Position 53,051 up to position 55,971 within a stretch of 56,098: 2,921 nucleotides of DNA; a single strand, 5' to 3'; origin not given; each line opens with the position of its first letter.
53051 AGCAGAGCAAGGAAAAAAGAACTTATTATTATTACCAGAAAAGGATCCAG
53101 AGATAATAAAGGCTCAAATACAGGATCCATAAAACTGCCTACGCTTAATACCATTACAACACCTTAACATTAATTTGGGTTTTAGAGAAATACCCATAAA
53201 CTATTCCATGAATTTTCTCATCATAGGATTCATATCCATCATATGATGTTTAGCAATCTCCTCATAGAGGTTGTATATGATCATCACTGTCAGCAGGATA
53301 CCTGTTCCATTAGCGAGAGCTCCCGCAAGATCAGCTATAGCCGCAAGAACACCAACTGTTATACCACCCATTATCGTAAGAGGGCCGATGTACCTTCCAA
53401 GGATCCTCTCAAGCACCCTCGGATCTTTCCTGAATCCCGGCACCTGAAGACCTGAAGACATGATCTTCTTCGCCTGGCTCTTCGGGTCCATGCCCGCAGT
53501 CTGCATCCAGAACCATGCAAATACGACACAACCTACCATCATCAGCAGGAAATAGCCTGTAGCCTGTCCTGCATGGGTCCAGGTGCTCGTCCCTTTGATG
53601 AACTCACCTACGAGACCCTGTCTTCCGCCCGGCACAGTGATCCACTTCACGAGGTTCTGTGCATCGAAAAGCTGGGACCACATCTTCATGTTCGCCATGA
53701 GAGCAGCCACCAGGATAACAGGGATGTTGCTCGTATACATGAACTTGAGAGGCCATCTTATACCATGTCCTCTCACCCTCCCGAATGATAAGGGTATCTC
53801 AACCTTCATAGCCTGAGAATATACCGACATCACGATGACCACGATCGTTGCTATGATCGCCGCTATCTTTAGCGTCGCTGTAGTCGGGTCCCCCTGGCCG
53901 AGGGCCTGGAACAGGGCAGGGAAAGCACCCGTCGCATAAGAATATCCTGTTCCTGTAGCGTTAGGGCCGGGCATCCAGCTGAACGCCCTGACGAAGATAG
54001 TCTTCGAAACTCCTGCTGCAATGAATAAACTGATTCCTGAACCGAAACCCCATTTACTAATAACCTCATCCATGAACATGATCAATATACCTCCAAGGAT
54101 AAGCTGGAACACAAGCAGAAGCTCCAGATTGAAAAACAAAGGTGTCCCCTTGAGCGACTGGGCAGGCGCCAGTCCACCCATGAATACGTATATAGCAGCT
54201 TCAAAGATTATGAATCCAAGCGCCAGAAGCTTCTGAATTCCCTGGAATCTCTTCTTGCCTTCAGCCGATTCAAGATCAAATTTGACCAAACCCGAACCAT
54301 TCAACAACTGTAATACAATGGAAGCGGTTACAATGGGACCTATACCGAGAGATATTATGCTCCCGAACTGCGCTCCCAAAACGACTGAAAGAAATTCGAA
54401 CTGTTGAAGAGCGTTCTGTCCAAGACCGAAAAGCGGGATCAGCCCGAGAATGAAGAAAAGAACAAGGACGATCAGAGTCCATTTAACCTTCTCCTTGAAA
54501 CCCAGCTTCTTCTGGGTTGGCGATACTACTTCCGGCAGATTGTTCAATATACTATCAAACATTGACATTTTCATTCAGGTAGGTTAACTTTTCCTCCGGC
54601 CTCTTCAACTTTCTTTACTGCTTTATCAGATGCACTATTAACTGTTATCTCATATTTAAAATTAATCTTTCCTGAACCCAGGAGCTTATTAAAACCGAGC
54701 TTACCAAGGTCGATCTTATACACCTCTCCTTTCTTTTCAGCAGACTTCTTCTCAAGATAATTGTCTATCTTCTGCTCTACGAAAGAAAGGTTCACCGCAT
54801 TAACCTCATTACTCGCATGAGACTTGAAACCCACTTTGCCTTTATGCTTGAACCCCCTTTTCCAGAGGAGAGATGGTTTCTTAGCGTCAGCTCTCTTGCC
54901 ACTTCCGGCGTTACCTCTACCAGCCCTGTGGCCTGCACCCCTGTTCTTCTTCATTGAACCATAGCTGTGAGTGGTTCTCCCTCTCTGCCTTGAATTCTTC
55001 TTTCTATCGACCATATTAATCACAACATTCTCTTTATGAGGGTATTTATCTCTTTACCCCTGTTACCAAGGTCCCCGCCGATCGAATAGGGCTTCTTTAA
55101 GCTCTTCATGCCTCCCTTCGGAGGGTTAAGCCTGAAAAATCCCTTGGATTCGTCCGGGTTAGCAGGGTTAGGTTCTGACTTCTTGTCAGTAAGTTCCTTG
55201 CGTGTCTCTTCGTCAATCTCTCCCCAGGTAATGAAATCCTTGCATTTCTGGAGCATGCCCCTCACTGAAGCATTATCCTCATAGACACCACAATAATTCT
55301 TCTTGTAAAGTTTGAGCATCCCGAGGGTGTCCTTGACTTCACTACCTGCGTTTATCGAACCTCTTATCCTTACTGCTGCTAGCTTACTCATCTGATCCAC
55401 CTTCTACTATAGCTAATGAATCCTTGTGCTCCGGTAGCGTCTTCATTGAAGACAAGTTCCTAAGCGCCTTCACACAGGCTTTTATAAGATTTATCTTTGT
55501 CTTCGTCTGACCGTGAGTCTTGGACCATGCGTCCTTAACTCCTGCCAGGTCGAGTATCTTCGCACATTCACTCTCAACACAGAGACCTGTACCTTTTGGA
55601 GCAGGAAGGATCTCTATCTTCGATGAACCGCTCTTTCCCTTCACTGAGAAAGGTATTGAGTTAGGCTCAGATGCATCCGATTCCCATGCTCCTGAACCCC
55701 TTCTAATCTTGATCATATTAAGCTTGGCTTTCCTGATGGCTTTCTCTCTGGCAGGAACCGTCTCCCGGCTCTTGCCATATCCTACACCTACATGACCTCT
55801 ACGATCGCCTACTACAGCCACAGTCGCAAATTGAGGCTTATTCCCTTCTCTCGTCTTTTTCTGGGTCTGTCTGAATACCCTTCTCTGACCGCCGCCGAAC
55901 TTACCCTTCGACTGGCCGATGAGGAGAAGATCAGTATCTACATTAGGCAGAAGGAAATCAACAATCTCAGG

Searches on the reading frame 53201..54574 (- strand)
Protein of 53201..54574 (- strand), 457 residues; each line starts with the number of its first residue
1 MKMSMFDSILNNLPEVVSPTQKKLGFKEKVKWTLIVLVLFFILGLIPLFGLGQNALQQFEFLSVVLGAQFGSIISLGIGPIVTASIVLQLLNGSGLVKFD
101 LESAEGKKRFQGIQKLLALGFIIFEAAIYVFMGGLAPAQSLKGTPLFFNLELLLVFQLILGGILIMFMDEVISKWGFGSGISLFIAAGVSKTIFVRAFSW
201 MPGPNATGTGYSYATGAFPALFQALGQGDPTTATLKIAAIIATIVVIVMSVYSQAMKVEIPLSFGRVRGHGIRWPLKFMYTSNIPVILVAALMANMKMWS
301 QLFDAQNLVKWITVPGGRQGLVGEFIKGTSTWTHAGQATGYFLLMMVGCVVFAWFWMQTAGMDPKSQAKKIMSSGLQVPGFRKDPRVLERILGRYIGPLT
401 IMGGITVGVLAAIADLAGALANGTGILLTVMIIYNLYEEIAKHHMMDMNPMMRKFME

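Call 11: search_protein_families(library=pfam, proteins=[window:53201-54574:-])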
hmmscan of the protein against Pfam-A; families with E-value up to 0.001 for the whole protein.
window:53201-54574:- (457 aa): 2 families
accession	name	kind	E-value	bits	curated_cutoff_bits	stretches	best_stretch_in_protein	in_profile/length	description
PF00344.25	SecY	-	1.6e-66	225.2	32.2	1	72-437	1-306/306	SecY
PF10559.14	Plug_translocon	-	1.6e-05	25.1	22.1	1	38-71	1-35/35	Plug domain of Sec61p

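Call 15: find_related_loci(query=window:53201-54571:-, collection=genome_contigs, flank=3000)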
Query window:53201-54571:- (456 aa) in genome_contigs; peptide patterns used: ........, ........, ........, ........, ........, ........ (x = any residue, [..] = any of these).
299 stretches matched a pattern; 285 encode a relative of the query (tblastn E <= 1e-3); the best 80 are kept; 80 distinct loci.
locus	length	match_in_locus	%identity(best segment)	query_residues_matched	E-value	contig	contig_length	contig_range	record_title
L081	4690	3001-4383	68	2-455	0e+0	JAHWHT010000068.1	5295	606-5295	MAG: Candidatus Woesearchaeota archaeon isolate Yap100.bin1.6 contig_25517, whole genome shotgun sequence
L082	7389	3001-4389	70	1-456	0e+0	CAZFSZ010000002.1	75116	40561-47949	MAG TPA_asm: uncultured Methanosarcinales archaeon isolate SRP141376_co2_190 genome assembly, contig: NODE_873_length_75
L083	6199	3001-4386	67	1-456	0e+0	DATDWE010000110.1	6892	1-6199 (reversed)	MAG TPA_asm: Candidatus Nanoarchaeia archaeon isolate SMAG_U8102 k141_363470, whole genome shotgun sequence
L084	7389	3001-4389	69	1-456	0e+0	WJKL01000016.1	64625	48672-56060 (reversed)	MAG: Candidatus Woesearchaeota archaeon isolate Bin_187 k141_511551, whole genome shotgun sequence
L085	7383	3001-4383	67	2-455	0e+0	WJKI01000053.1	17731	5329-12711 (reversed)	MAG: Candidatus Woesearchaeota archaeon isolate Bin_473 k141_4103529, whole genome shotgun sequence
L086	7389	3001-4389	67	1-456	0e+0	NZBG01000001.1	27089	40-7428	MAG: Candidatus Woesearchaeota archaeon isolate ARS1419 31518, whole genome shotgun sequence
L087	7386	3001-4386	66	2-455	0e+0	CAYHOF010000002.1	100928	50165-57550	MAG TPA_asm: uncultured Methanosarcinales archaeon isolate ERP119705_co14_509 genome assembly, contig: NODE_78_length_10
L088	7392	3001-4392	67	2-456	0e+0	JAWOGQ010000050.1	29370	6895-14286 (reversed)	MAG: Candidatus Woesearchaeota archaeon isolate BLK6-3.bin.78 k191_1291794, whole genome shotgun sequence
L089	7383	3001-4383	67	2-455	0e+0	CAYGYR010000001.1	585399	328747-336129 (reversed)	MAG TPA_asm: uncultured Methanosarcinales archaeon isolate ERP119294_co1_430 genome assembly, contig: NODE_8_length_5853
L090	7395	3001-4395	66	1-456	0e+0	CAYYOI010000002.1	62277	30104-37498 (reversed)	MAG TPA_asm: uncultured Methanosarcinales archaeon isolate SRP252850_co1_50 genome assembly, contig: NODE_570_length_622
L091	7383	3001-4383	67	2-455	0e+0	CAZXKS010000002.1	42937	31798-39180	MAG TPA_asm: uncultured Methanosarcinales archaeon isolate SRP119689_co1_299 genome assembly, contig: NODE_1026_length_4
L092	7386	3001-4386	68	1-455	0e+0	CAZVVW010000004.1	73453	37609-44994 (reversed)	MAG TPA_asm: uncultured Methanosarcinales archaeon isolate binchicken_co141_318 genome assembly, contig: NODE_1370_lengt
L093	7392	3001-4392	66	2-456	0e+0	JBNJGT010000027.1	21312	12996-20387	MAG: Nanobdellota archaeon isolate Y22_30dBSe2.bin.114 NODE_1231_length_21312_cov_37.515014, whole genome shotgun sequen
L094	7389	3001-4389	67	1-456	0e+0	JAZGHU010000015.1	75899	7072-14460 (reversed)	MAG: Candidatus Woesearchaeota archaeon isolate SCS6bin.8 SCS6bin.8_15, whole genome shotgun sequence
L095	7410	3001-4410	66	1-456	0e+0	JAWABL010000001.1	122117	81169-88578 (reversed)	MAG: Candidatus Woesearchaeota archaeon isolate JZ-4_201808_bins_108 JZ-4_201808_bins_108_scaffold_1, whole genome shotg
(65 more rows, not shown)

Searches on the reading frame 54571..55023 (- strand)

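Call 11: search_protein_families(library=pfam, proteins=[window:54571-55023:-])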
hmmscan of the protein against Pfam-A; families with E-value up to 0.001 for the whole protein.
window:54571-55023:- (150 aa): 1 family
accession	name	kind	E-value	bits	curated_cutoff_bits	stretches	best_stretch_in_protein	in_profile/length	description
PF00828.25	Ribosomal_L27A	-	9.6e-13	48.8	21.5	1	77-146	2-71/72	Ribosomal proteins 50S-L15, 50S-L18e, 60S-L27A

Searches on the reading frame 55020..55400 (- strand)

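Call 11: search_protein_families(library=pfam, proteins=[window:55020-55400:-])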
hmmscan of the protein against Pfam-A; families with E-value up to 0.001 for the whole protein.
window:55020-55400:- (126 aa): 1 family
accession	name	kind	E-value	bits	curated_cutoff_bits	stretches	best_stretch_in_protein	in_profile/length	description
PF00327.25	Ribosomal_L30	-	2.8e-10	40.3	23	1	9-57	3-51/51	Ribosomal protein L30p/L7e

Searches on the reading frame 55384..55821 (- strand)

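Call 11: search_protein_families(library=pfam, proteins=[window:55384-55821:-])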
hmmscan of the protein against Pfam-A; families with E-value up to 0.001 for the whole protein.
window:55384-55821:- (145 aa): 2 families
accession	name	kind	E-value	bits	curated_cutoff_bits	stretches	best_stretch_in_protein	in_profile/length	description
PF03719.21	Ribosomal_S5_C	-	6.2e-20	70.9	21.5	1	62-129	1-67/71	Ribosomal protein S5, C-terminal domain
PF00333.26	Ribosomal_S5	-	1.3e-13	51.2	27.1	1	1-40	26-65/65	Ribosomal protein S5, N-terminal domain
